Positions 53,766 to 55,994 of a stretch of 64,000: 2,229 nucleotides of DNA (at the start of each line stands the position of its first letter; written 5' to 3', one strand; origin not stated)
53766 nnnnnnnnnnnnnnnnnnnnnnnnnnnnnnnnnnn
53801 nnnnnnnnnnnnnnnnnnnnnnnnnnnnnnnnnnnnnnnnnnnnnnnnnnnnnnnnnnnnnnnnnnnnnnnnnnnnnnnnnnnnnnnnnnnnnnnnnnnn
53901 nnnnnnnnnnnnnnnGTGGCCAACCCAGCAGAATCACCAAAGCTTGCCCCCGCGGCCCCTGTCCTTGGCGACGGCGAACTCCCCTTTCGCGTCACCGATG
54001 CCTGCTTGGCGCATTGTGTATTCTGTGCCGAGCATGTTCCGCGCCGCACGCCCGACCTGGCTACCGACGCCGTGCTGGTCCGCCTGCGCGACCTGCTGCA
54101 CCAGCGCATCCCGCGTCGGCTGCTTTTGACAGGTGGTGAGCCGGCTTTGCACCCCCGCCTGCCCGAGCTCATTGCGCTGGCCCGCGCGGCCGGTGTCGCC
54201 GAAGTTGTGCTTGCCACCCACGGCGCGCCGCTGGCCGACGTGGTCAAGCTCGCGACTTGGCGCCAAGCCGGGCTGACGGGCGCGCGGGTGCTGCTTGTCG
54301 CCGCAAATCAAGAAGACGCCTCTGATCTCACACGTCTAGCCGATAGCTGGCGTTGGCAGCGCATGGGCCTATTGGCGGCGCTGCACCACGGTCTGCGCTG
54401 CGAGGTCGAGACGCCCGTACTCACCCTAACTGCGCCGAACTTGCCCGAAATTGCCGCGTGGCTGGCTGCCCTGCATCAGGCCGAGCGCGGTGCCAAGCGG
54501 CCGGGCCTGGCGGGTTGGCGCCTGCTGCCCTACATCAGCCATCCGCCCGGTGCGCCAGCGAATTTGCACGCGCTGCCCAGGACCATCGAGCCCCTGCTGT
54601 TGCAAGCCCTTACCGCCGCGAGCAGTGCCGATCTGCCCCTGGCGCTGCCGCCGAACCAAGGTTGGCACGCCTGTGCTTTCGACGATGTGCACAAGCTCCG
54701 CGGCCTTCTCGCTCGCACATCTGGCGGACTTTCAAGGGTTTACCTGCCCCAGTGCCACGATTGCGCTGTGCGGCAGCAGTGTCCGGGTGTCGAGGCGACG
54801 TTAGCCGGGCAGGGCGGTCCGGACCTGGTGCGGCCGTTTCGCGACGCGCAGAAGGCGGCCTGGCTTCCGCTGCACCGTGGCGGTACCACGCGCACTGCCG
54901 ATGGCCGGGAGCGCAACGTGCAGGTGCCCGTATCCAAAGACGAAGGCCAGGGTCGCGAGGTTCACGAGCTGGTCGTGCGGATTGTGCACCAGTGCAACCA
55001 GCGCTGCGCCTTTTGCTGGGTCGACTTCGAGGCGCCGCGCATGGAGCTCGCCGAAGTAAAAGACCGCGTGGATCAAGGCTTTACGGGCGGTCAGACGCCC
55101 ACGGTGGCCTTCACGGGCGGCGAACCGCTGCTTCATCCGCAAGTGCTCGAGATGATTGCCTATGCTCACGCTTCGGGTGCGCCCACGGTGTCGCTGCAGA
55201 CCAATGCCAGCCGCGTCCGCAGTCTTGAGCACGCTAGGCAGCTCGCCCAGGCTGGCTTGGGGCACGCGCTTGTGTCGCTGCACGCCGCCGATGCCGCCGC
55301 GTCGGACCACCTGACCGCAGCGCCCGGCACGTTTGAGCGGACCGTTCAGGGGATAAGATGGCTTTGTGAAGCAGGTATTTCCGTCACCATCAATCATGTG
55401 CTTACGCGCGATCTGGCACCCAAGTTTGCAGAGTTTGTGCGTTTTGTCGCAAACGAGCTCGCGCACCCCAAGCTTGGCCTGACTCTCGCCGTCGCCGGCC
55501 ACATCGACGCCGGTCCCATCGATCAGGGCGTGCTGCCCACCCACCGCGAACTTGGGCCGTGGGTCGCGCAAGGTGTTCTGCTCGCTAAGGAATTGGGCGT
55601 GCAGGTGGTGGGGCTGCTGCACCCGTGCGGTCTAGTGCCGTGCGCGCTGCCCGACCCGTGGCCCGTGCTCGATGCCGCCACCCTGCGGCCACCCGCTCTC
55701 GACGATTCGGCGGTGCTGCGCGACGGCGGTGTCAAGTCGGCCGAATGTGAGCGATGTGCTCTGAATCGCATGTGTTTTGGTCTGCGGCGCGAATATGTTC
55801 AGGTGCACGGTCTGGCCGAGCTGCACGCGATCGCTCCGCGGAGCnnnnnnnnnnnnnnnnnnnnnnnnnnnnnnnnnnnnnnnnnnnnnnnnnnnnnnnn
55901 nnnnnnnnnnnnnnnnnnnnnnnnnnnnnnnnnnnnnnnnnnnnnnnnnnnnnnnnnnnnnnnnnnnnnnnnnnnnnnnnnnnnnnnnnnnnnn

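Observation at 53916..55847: Di-domain radical SAM protein (two complete Cx3Cx2C + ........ cores in one polypeptide) beside the tRNA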

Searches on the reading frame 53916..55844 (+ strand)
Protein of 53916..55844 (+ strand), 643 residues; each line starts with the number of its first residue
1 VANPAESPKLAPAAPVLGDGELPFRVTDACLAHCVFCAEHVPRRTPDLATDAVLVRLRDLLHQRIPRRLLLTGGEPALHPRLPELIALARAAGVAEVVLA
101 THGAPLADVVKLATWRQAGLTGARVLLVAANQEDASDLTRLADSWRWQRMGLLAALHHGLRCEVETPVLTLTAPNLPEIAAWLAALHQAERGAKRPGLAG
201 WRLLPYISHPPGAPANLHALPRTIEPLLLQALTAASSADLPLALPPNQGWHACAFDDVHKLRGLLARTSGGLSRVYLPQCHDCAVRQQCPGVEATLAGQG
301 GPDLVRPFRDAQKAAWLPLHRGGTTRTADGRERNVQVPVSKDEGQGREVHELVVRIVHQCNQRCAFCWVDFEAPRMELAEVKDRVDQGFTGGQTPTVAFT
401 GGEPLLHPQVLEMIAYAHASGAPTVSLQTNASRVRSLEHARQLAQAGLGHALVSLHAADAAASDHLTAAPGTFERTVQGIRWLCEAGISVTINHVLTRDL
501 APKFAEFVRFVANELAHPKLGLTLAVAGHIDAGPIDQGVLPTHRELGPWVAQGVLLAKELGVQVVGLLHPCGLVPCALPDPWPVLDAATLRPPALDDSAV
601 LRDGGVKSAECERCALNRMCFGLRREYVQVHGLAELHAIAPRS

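Call 5: search_protein_families(library=pfam, proteins=[window:53916-55844:+], max_evalue=1)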
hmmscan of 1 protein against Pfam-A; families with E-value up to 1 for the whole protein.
window:53916-55844:+ (643 aa): 4 families
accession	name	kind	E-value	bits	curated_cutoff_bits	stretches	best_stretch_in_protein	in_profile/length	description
PF04055.27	Radical_SAM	-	3.7e-33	115.5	29.5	2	356-507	3-162/166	Radical SAM superfamily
PF13353.11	Fer4_12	-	2.8e-05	24.8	22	2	354-419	9-79/137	4Fe-4S single cluster domain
PF19238.5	Radical_SAM_2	-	0.00032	20.9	26.7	1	341-376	3-38/151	Radical SAM-like domain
PF22279.1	DGF-1_N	-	0.031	15.1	28.1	1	419-484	28-93/105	DGF-1 N-terminal domain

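Call 6: search_protein_families(library=ncbifam, proteins=[window:53916-55844:+], max_evalue=1)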
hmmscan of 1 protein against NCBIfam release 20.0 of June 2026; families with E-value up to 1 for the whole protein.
window:53916-55844:+ (643 aa): 65 families (the best 25 are shown)
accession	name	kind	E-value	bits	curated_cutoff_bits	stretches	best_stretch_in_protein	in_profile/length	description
TIGR02666.1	moaA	equivalog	2.2e-35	122.2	284.05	2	345-512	5-181/336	GTP 3',8-cyclase MoaA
NF038332.1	rSAM_rare_HxsC4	exception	3.8e-33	115.1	500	3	353-512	17-182/335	radical SAM protein HxsC4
TIGR02668.1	moaA_archaeal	equivalog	7.4e-33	113.8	325.25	2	346-514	6-176/303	GTP 3',8-cyclase MoaA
TIGR03977.1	rSAM_pair_HxsC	equivalog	8.6e-29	100.3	267.9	3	356-516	31-195/292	His-Xaa-Ser system radical SAM maturase HxsC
TIGR04545.1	rSAM_ahbD_hemeb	equivalog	1.6e-25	90.3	500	2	356-509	6-160/339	heme b synthase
NF001199.0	PRK00164.2-1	equivalog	6.7e-25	87.9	231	2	346-508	8-172/308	GTP 3',8-cyclase MoaA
TIGR04053.2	TIGR04053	equivalog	1.1e-24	87.3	395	2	360-512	18-174/366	TIGR04053 family radical SAM/SPASM domain-containing protein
NF045574.1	sacti_mat_StsB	exception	1.6e-24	86.6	625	2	354-512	100-257/466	StsB family radical SAM/SPASM domain sactipeptide maturase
TIGR04055.1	rSAM_NirJ2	equivalog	8.9e-24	84.6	500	2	358-494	8-144/326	putative heme d1 biosynthesis radical SAM protein NirJ2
TIGR04466.1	rSAM_BlsE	equivalog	4.8e-23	82.1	400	2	352-497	5-148/327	cytosylglucuronate decarboxylase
TIGR04347.1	pseudo_SAM_Halo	equivalog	1.2e-21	77.5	525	2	341-512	31-200/390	TIGR04347 family pseudo-SAM/SPASM protein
NF045646.2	rSAM_Se_TrsS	equivalog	6.6e-21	74.3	490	2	353-499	89-238/441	radical SAM (seleno)protein TrsS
TIGR04251.1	SCM_rSAM_ScmF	equivalog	6.7e-21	75.1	400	2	351-510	5-168/353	SynChlorMet cassette radical SAM/SPASM protein ScmF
TIGR04546.1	rSAM_ahbC_deAc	equivalog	4.8e-20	71.7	650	2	353-499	42-188/390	12,18-didecarboxysiroheme deacetylase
TIGR02109.1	PQQ_syn_pqqE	equivalog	5.8e-19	68.2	381.35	2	352-510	9-168/358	pyrroloquinoline quinone biosynthesis protein PqqE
NF038283.1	viperin_w_prok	equivalog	3.7e-17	62.4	180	2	356-442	8-106/281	viperin family antiviral radical SAM protein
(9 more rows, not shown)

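Call 9: find_homologous_proteins(query=window:53916-55844:+)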
Query window:53916-55844:+ (643 aa): 119 proteins with E <= 0.001 among 8000 candidates.
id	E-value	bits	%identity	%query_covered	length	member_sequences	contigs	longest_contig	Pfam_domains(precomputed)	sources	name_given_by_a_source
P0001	0.0e+0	1457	100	100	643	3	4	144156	PF04055.28,PF13353.12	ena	-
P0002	0.0e+0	1085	78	96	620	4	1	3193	PF04055.28,PF13353.12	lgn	-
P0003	1.8e-265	901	65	99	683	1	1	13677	PF04055.28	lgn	-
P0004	7.5e-180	618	51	98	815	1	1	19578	PF04055.28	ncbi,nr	ncbi:MAG: radical SAM protein [Myxococcales bacterium]|nr:radical SAM protein [Myxococcales bacteriu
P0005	1.4e-177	610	51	97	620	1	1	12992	PF04055.28,PF13353.12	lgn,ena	-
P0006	5.8e-173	595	50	96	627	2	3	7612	PF04055.28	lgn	-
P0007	1.4e-172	594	48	96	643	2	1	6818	PF04055.28,PF13353.12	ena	-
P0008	3.9e-171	589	50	96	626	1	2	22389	PF04055.28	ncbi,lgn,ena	-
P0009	1.5e-169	584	50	96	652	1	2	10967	PF04055.28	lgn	-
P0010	1.7e-165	570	49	96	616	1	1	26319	PF04055.28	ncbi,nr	ncbi:MAG: radical SAM protein [Deltaproteobacteria bacterium]|nr:radical SAM protein [Deltaproteobac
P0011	2.3e-150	520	46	97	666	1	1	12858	PF04055.28,PF13353.12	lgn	-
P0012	6.6e-149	516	44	99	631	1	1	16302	PF04055.28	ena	-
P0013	3.9e-147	510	44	95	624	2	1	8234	PF04055.28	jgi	jgi:MoaA/NifB/PqqE/SkfB family radical SAM enzyme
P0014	5.0e-144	500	44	98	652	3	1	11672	PF04055.28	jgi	-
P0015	7.3e-140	486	45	96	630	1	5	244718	PF04055.28,PF13353.12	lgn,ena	-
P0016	2.4e-132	461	44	93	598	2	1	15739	PF04055.28,PF13353.12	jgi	-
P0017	2.6e-129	451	44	96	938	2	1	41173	PF01408.29,PF04055.28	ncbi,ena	-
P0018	6.2e-126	440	43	96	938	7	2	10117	PF01408.29,PF04055.28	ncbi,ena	-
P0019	1.8e-123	432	42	96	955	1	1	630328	PF01408.29,PF04055.28,PF13353.12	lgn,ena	-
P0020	3.9e-114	401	41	97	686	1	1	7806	PF04055.28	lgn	-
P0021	3.8e-113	397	41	97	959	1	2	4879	PF01408.29,PF04055.28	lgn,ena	-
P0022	4.7e-113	397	40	95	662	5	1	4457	PF04055.28,PF13353.12,PF19238.6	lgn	-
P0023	2.1e-106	375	41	100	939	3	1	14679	PF01408.29,PF04055.28,PF13353.12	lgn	-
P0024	4.0e-103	364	41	97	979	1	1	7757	PF01408.29,PF04055.28,PF13353.12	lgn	-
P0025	1.0e-102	363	40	96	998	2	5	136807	PF01408.29,PF04055.28,PF13353.12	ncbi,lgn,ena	-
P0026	3.6e-98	348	40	96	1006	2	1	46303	PF01408.29,PF04055.28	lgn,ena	-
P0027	5.4e-65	238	31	95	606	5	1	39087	PF04055.28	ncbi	-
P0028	1.4e-60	224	30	99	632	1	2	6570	PF04055.28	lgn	-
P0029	8.2e-57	211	32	95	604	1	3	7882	PF04055.28,PF13353.12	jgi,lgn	jgi:MoaA/NifB/PqqE/SkfB family radical SAM enzyme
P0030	2.0e-56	210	29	87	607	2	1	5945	PF04055.28,PF13353.12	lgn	-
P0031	1.5e-55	207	29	94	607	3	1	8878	PF04055.28,PF13353.12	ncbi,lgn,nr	ncbi:MAG: radical SAM protein [Myxococcales bacterium]|nr:radical SAM protein [Myxococcales bacteriu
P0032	3.8e-52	196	31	88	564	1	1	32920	PF04055.28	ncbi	-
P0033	7.3e-52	195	31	96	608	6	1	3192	PF04055.28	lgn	-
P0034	1.0e-49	188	29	95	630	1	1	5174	PF04055.28,PF13353.12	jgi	jgi:molybdenum cofactor biosynthesis enzyme MoaA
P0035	1.1e-43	168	29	95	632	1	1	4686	PF04055.28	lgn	-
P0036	6.9e-43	165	29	95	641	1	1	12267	PF04055.28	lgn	-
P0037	8.5e-41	158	29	95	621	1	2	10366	PF04055.28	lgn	-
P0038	9.7e-41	158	30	95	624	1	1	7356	PF04055.28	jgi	jgi:molybdenum cofactor biosynthesis enzyme MoaA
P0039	2.3e-39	154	29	96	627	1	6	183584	PF04055.28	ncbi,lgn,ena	-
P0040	2.3e-38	150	29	95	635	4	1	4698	PF04055.28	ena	-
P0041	1.2e-32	131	33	53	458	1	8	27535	PF04055.28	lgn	-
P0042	5.2e-30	123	35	44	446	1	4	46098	PF04055.28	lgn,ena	-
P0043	4.8e-17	80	28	22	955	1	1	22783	PF04055.28,PF13353.12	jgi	jgi:MoaA/NifB/PqqE/SkfB family radical SAM enzyme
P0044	1.1e-12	65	33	31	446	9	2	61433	PF13186.12,PF04055.28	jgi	jgi:radical SAM protein with 4Fe4S-binding SPASM domain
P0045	1.4e-12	65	25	46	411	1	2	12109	PF04055.28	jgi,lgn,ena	-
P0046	7.2e-12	63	35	26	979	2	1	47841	PF04055.28,PF00148.25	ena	-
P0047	9.2e-12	63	34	24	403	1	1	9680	PF08369.17,PF13186.12,PF04055.28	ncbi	-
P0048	2.8e-11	61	30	25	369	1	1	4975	PF04055.28,PF13353.12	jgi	jgi:SynChlorMet cassette radical SAM/SPASM protein ScmF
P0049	3.6e-11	61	26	46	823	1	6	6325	PF04055.28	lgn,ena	-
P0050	1.8e-10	58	27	25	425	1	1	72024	PF08369.17,PF13186.12,PF04055.28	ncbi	-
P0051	2.1e-10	58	31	26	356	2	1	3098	PF04055.28,PF06463.19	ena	-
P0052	6.4e-10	56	30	25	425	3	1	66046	PF08369.17,PF13186.12,PF04055.28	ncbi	-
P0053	7.4e-10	56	26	47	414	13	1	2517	PF04055.28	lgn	-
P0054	1.1e-9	56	32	26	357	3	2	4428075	PF04055.28,PF06463.19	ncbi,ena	-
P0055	1.1e-9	56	31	23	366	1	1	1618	PF04055.28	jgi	jgi:radical SAM protein with 4Fe4S-binding SPASM domain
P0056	9.8e-9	52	35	22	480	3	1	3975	PF13186.12,PF04055.28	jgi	jgi:radical SAM protein with 4Fe4S-binding SPASM domain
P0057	1.2e-8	52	34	18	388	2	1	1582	PF04055.28,PF06463.19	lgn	-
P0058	2.2e-8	51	31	27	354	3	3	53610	PF04055.28,PF06463.19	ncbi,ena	-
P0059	2.8e-8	51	31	23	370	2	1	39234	PF04055.28,PF13353.12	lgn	-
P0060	3.0e-8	51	31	26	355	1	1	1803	PF04055.28,PF06463.19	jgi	jgi:cyclic pyranopterin phosphate synthase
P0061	8.8e-8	49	32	24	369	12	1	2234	PF13186.12,PF04055.28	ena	-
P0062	1.2e-7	49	30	23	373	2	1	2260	PF04055.28,PF13353.12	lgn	-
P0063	3.1e-7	48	35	23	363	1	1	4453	PF04055.28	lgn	-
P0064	3.5e-7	47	24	43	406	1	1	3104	PF04055.28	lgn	-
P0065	3.9e-7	47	31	24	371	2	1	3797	PF04055.28,PF06463.19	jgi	jgi:cyclic pyranopterin phosphate synthase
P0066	4.1e-7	47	31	24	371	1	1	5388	PF04055.28,PF06463.19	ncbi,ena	-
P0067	5.4e-7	47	31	23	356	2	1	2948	PF04055.28,PF13353.12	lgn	-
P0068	5.7e-7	47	32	24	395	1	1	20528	PF13186.12,PF04055.28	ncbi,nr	ncbi:MAG: radical SAM protein [Chloroflexota bacterium]|nr:radical SAM protein [Chloroflexota bacter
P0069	5.9e-7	47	29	30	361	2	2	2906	PF04055.28,PF06463.19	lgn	-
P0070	7.7e-7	46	36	24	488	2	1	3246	PF04055.28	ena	-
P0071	8.9e-7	46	32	23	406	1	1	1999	PF13186.12,PF04055.28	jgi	-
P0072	9.2e-7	46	34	22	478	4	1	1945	PF04055.28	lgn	-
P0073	9.9e-7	46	27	27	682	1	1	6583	PF08369.17,PF13186.12,PF04055.28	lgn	-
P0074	1.4e-6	45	26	33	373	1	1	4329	PF04055.28,PF06463.19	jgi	jgi:GTP 3',8-cyclase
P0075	1.8e-6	45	29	26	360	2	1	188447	PF04055.28,PF06463.19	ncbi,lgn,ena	-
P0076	2.1e-6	45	28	24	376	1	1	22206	PF04055.28,PF06463.19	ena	-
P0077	4.0e-6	44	32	24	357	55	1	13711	PF04055.28,PF06463.19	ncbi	-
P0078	4.8e-6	44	30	24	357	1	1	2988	PF04055.28,PF06463.19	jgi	-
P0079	5.0e-6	44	33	22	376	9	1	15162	PF13186.12,PF04055.28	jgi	-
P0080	5.3e-6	43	30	25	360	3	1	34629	PF04055.28,PF06463.19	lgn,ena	-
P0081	5.8e-6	43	30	24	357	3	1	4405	PF04055.28,PF13353.12,PF06463.19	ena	-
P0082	7.5e-6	43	33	23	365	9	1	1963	PF04055.28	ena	-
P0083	9.6e-6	43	31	22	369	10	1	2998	PF13186.12,PF04055.28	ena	-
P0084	9.7e-6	43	28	25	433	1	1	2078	PF08369.17,PF13186.12,PF04055.28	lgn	-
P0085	1.0e-5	43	33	19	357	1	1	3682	PF13186.12,PF04055.28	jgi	jgi:heme b synthase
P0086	1.3e-5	42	33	26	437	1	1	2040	PF08369.17,PF13186.12,PF04055.28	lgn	-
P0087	1.7e-5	42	31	23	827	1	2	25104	PF13847.13,PF13489.13,PF13649.13,PF04055.28,PF01209.25,PF08241.19,PF08242.19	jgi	jgi:radical SAM protein with 4Fe4S-binding SPASM domain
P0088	1.7e-5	42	32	24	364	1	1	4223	PF04055.28,PF06463.19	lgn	-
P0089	1.9e-5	42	29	25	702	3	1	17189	PF08369.17,PF13186.12,PF04055.28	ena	-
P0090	2.6e-5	41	33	24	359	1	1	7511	PF04055.28,PF06463.19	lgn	-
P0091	3.5e-5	41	32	18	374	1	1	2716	PF04055.28,PF13353.12,PF06463.19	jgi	-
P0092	3.8e-5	41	29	25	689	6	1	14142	PF08369.17,PF13186.12,PF04055.28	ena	-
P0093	4.3e-5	40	28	24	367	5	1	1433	PF04055.28,PF06463.19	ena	-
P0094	4.4e-5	40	32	20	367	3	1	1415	PF04055.28,PF06463.19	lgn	-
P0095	5.0e-5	40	28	30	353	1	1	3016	PF04055.28,PF06463.19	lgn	-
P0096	6.7e-5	40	29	24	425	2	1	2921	PF04055.28,PF06463.19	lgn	-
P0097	7.8e-5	40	28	25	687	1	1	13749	PF08369.17,PF13186.12,PF04055.28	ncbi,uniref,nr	ncbi:MAG: radical SAM protein [Thiothrix sp.]|uniref:radical SAM/SPASM domain-containing protein n=1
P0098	8.6e-5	39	26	25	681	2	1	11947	PF08369.17,PF13186.12,PF04055.28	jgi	jgi:radical SAM protein with 4Fe4S-binding SPASM domain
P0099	9.4e-5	39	27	25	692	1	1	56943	PF08369.17,PF13186.12,PF04055.28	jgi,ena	-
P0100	1.2e-4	39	29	24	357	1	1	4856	PF04055.28,PF06463.19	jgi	jgi:cyclic pyranopterin phosphate synthase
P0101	1.4e-4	39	29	25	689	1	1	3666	PF08369.17,PF13186.12,PF04055.28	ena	-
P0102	1.4e-4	39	30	25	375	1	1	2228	PF04055.28,PF06463.19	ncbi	-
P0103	1.5e-4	39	29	25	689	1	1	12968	PF08369.17,PF13186.12,PF04055.28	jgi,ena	-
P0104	1.6e-4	39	26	25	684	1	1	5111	PF08369.17,PF13186.12,PF04055.28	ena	-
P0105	2.0e-4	38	28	25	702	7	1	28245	PF08369.17,PF13186.12,PF04055.28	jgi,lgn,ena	-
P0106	2.7e-4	38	27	27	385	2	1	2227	PF04055.28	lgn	-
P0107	2.8e-4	38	29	24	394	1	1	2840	PF13186.12,PF04055.28,PF13353.12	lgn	-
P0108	3.0e-4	38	30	26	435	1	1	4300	PF08369.17,PF13186.12,PF04055.28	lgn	-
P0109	3.0e-4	38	33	23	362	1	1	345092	PF04055.28,PF06463.19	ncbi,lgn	-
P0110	3.7e-4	37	27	30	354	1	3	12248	PF04055.28,PF06463.19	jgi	jgi:cyclic pyranopterin phosphate synthase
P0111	4.3e-4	37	27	26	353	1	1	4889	PF04055.28,PF06463.19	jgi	jgi:cyclic pyranopterin phosphate synthase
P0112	4.4e-4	37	26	25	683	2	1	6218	PF08369.17,PF13186.12,PF04055.28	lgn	-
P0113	4.5e-4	37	28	24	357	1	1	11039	PF04055.28,PF06463.19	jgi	-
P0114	5.7e-4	37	29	26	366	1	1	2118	PF04055.28,PF06463.19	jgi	jgi:GTP 3',8-cyclase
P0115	6.1e-4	37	27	21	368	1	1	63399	PF04055.28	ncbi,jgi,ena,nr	ncbi:MAG TPA: SynChlorMet cassette radical SAM/SPASM protein ScmF [Desulfomonilaceae bacterium]|nr:S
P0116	7.4e-4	36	30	24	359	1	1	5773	PF04055.28,PF06463.19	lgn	-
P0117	7.4e-4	36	33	19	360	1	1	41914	PF04055.28,PF06463.19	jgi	jgi:GTP 3',8-cyclase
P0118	7.6e-4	36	25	25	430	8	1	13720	PF08369.17,PF13186.12,PF04055.28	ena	-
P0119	9.3e-4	36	28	24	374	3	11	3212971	PF04055.28,PF13353.12,PF06463.19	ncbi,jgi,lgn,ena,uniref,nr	ncbi:GTP 3',8-cyclase MoaA [Cupriavidus plantarum]|uniref:GTP 3',8-cyclase n=1 Tax=Cupriavidus plant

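Call 13: find_encoding_contigs(protein=P0019, flank=10000, max_places=2)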
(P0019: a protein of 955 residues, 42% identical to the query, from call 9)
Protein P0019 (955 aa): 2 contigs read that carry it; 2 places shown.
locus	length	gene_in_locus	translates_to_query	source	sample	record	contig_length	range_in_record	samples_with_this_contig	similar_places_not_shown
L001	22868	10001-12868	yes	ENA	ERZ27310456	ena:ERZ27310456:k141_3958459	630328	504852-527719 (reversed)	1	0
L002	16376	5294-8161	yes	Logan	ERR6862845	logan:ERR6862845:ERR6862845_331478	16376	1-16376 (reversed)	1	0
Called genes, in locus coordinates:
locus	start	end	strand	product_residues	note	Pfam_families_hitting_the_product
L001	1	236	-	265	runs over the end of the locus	PF06841:Phage_T4_gp19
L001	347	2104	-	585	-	PF04984:Phage_sheath_1, PF17482:Phage_sheath_1C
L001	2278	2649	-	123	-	-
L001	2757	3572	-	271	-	PF00106:adh_short, PF08659:KR, PF13561:adh_short_C2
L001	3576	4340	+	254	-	-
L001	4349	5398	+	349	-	PF00180:Iso_dh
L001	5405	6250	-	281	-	PF03575:Peptidase_S51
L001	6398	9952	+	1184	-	PF02543:Carbam_trans_N, PF16861:Carbam_trans_C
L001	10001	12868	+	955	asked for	PF04055:Radical_SAM, PF13353:Fer4_12 (faint), PF04055:Radical_SAM, PF01408:GFO_IDH_MocA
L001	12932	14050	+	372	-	PF03462:PCRF, PF00472:RF-1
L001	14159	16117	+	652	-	PF05593:RHS_repeat (faint)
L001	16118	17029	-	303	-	PF00126:HTH_1, PF03466:LysR_substrate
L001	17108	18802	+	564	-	PF13442:Cytochrome_CBB3 (weak), PF03712:Cu2_monoox_C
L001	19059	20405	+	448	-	-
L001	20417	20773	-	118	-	-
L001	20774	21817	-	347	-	PF01073:3Beta_HSD, PF01370:Epimerase, PF04321:RmlD_sub_bind, PF16363:GDP_Man_Dehyd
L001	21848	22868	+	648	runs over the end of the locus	PF03485:Arg_tRNA_synt_N, PF00750:tRNA-synt_1d, PF01406:tRNA-synt_1e (faint), PF05746:DALR_1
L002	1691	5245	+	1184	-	PF02543:Carbam_trans_N, PF16861:Carbam_trans_C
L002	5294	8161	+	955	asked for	PF04055:Radical_SAM, PF13353:Fer4_12 (faint), PF04055:Radical_SAM, PF01408:GFO_IDH_MocA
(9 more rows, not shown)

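Call 14: find_encoding_contigs(protein=P0015, flank=10000, max_places=2)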
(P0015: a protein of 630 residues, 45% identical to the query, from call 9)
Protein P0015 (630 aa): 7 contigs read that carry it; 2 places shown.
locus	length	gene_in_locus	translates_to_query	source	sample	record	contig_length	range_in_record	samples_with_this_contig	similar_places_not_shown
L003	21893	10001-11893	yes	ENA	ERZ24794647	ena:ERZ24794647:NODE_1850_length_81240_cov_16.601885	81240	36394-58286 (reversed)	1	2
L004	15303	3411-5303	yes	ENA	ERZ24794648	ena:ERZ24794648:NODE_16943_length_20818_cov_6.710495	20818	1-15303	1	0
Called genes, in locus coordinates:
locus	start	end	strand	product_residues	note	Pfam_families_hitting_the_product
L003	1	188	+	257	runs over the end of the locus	PF23441:SDR (faint), PF00106:adh_short, PF08659:KR, PF13561:adh_short_C2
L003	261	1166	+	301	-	PF00106:adh_short, PF08659:KR, PF13561:adh_short_C2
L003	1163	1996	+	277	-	-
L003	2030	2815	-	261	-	PF00691:OmpA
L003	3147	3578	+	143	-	PF06841:Phage_T4_gp19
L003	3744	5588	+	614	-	-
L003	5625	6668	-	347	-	PF00296:Bac_luciferase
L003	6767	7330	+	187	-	-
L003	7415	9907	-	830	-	PF17764:PriA_3primeBD, PF00270:DEAD, PF04851:ResIII, PF18319:Zn_ribbon_PriA, PF00271:Helicase_C (weak), PF18074:PriA_C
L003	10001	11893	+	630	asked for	PF04055:Radical_SAM, PF13353:Fer4_12 (faint), PF04055:Radical_SAM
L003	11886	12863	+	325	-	PF01408:GFO_IDH_MocA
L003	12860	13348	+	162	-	-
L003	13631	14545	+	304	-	PF01040:UbiA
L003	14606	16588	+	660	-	-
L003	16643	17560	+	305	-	-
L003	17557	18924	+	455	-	PF01094:ANF_receptor, PF13458:Peripla_BP_6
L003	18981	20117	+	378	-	PF03977:OAD_beta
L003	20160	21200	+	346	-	PF00069:Pkinase, PF07714:PK_Tyr_Ser-Thr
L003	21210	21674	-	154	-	PF13669:Glyoxalase_4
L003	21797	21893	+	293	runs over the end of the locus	PF01048:PNP_UDP_1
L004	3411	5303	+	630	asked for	PF04055:Radical_SAM, PF13353:Fer4_12 (faint), PF04055:Radical_SAM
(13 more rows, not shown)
